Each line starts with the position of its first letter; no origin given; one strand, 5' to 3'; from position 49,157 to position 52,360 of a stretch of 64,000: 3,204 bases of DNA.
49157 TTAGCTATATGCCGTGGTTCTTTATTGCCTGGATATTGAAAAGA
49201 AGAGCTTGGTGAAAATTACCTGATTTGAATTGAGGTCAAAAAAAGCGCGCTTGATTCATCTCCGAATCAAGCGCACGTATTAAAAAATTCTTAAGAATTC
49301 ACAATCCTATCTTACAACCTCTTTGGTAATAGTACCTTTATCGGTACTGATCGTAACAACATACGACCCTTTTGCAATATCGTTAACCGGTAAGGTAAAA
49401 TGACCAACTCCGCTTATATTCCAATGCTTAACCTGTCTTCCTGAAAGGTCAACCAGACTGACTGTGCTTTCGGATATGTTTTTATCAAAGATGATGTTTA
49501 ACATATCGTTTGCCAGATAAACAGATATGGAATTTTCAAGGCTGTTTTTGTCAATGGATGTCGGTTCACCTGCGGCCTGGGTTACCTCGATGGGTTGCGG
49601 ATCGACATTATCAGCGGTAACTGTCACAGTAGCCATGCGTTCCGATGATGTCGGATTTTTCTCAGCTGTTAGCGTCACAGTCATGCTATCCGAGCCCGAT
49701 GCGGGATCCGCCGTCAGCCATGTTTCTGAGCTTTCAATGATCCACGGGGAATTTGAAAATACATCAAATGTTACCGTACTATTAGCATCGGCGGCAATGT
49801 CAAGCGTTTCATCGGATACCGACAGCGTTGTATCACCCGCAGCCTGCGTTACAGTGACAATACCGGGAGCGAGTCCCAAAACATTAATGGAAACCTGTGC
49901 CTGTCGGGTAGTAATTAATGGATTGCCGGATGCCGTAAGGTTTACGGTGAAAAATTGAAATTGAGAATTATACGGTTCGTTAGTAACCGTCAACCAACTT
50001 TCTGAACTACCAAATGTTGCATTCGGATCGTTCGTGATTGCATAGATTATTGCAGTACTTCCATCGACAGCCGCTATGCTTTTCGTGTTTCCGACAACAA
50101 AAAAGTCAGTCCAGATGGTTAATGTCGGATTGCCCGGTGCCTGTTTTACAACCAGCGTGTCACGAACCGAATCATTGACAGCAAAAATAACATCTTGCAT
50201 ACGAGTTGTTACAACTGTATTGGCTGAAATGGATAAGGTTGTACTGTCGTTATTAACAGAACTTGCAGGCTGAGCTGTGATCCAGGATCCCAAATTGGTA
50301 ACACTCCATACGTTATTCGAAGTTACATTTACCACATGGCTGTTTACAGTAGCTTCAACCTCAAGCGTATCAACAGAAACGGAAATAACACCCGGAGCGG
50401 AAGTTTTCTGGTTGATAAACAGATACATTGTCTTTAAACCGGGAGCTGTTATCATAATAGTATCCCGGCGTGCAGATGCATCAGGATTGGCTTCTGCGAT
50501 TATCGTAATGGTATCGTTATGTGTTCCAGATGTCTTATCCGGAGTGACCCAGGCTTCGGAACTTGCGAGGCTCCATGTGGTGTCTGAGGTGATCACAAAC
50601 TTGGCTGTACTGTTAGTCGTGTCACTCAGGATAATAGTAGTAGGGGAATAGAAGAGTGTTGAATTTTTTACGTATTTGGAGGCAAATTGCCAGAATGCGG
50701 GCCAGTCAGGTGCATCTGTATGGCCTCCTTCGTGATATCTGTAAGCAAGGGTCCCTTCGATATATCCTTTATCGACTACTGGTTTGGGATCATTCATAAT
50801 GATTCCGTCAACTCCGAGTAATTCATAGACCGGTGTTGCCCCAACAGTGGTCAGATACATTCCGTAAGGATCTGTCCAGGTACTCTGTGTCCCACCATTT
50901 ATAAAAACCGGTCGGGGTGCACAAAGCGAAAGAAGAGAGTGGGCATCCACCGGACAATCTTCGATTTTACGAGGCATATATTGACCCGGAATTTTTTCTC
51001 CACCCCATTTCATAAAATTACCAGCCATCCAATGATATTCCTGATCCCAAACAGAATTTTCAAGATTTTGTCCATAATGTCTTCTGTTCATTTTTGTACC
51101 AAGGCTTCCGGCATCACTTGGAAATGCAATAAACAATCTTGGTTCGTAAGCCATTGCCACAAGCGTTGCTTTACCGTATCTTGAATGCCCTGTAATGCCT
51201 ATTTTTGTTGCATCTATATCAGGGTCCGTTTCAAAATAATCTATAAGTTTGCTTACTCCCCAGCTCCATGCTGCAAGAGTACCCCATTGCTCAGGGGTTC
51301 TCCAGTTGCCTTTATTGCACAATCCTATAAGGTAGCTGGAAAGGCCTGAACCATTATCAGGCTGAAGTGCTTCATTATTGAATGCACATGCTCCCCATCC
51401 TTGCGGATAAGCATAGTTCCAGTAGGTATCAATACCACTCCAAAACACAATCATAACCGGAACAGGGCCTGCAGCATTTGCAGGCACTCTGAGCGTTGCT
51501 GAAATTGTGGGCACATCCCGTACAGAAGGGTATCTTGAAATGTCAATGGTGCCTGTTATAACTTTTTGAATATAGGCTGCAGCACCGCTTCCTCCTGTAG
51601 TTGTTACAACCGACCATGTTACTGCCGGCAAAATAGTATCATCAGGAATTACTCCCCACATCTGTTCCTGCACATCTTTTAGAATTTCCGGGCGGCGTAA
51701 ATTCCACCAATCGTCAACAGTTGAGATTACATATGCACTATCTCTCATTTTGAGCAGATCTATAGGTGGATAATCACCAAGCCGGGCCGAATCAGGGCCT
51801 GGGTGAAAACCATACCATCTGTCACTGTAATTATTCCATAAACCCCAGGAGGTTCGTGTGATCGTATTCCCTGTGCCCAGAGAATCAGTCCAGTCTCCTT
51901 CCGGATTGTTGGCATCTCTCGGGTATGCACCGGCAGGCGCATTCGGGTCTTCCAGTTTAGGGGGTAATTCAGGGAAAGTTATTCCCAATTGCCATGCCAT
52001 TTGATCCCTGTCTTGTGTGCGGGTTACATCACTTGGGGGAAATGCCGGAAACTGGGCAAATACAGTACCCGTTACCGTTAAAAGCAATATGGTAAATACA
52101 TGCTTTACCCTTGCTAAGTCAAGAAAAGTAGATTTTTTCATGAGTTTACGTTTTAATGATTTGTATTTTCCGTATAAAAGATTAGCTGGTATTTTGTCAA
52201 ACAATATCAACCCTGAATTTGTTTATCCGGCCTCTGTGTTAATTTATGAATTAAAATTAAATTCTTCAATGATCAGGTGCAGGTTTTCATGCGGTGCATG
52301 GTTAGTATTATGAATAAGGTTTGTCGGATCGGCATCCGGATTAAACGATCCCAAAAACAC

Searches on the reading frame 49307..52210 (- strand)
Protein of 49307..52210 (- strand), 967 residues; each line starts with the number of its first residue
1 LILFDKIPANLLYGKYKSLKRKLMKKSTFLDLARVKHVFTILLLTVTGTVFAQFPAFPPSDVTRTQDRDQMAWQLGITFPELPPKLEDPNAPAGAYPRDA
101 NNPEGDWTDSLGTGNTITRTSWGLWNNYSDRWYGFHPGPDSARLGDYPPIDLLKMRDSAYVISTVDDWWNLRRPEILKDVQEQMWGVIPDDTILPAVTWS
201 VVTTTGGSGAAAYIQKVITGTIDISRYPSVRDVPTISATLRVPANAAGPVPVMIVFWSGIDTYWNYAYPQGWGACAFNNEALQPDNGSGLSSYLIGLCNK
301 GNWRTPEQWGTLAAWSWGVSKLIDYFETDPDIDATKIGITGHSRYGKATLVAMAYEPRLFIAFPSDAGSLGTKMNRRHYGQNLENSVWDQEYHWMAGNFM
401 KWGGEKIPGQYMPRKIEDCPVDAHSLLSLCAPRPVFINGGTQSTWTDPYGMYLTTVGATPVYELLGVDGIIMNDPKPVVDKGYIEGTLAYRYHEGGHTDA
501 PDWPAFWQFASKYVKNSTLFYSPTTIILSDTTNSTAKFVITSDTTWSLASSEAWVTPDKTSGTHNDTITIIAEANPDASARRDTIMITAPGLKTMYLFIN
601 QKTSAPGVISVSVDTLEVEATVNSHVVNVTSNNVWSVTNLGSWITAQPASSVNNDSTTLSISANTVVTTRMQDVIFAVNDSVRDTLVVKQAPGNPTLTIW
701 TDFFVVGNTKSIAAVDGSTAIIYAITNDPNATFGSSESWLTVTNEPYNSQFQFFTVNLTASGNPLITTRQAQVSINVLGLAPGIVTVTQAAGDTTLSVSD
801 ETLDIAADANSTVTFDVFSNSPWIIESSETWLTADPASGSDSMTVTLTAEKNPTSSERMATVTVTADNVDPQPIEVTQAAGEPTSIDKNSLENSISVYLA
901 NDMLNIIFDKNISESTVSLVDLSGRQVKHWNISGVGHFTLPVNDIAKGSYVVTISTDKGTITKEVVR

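Call 61: search_protein_families(library=pfam, proteins=[window:49307-52210:-], max_evalue=0.000001)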
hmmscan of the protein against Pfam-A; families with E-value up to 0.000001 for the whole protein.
window:49307-52210:- (967 aa): 4 families
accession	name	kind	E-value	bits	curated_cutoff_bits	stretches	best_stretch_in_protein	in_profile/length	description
PF22244.2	GCE_fung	-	1.2e-32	114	27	1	235-466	11-231/231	Glucuronyl esterase, fungi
PF13004.13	BACON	-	1.9e-24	85.8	25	2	822-879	2-61/61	Putative binding domain, N-terminal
PF19190.6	BACON_2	-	3.3e-21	75.5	25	1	796-879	2-92/94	Viral BACON domain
PF18962.6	Por_Secre_tail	-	8.1e-07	29.7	27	0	900-965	6-73/75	Secretion system C-terminal sorting domain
